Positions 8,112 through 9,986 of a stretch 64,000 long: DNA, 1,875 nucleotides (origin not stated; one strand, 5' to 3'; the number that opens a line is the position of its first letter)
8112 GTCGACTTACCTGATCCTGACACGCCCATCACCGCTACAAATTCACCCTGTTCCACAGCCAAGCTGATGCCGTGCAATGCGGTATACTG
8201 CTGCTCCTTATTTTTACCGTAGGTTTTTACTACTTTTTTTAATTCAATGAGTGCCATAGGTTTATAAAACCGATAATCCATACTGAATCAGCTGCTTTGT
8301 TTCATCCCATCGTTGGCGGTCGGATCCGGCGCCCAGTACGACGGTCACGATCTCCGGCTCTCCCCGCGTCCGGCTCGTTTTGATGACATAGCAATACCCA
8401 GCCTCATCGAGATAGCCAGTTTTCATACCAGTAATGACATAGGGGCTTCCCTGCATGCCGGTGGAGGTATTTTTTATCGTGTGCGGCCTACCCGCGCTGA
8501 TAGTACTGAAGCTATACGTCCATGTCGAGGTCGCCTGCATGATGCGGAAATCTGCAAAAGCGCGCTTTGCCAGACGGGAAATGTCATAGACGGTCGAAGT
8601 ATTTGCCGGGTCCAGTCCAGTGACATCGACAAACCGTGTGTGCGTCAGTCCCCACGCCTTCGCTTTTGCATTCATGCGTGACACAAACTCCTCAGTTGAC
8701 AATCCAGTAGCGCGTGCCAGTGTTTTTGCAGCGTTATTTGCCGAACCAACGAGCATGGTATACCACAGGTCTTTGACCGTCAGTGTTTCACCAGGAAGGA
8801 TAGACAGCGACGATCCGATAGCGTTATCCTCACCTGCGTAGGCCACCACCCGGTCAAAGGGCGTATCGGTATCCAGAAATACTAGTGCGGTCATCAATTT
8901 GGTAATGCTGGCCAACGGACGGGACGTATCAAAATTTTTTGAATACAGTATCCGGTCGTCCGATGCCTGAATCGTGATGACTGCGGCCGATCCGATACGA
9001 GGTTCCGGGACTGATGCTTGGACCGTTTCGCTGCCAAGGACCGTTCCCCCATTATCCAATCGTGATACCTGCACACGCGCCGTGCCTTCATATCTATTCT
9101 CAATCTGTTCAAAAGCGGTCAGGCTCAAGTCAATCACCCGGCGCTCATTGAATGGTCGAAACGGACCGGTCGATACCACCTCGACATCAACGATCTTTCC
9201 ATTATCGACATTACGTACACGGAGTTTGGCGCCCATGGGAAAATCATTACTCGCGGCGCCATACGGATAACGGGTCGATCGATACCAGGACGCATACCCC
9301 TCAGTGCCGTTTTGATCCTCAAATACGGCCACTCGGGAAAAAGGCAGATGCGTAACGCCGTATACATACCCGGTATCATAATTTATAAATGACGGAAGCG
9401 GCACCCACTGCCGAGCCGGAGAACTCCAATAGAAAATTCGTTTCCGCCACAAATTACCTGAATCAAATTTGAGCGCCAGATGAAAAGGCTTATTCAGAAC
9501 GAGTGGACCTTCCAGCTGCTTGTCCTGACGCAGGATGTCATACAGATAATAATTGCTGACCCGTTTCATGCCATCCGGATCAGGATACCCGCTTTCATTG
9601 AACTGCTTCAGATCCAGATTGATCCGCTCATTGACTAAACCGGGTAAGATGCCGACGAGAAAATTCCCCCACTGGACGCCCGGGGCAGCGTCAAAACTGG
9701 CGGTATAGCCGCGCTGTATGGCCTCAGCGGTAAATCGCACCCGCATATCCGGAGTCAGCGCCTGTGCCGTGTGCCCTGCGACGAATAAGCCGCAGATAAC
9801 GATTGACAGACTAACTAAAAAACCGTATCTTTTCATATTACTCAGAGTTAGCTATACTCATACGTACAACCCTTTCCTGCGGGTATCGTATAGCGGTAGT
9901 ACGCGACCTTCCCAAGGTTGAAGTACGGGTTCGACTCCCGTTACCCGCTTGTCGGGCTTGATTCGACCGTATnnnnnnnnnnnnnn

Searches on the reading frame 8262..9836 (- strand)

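Call 80: search_protein_families(library=pfam, proteins=[window:8262-9836:-], max_evalue=0.001)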
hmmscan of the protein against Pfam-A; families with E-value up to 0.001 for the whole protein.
window:8262-9836:- (524 aa): 3 families
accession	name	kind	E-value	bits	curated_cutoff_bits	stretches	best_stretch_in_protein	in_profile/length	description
PF00768.25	Peptidase_S11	-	1e-43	150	27.6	1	275-503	4-237/239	D-alanyl-D-alanine carboxypeptidase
PF03330.24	DPBB_1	-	9.6e-08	32.6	28.8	1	193-257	25-83/83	Lytic transglycolase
PF13354.11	Beta-lactamase2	-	1.3e-06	28.4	22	1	298-419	13-139/214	Beta-lactamase enzyme family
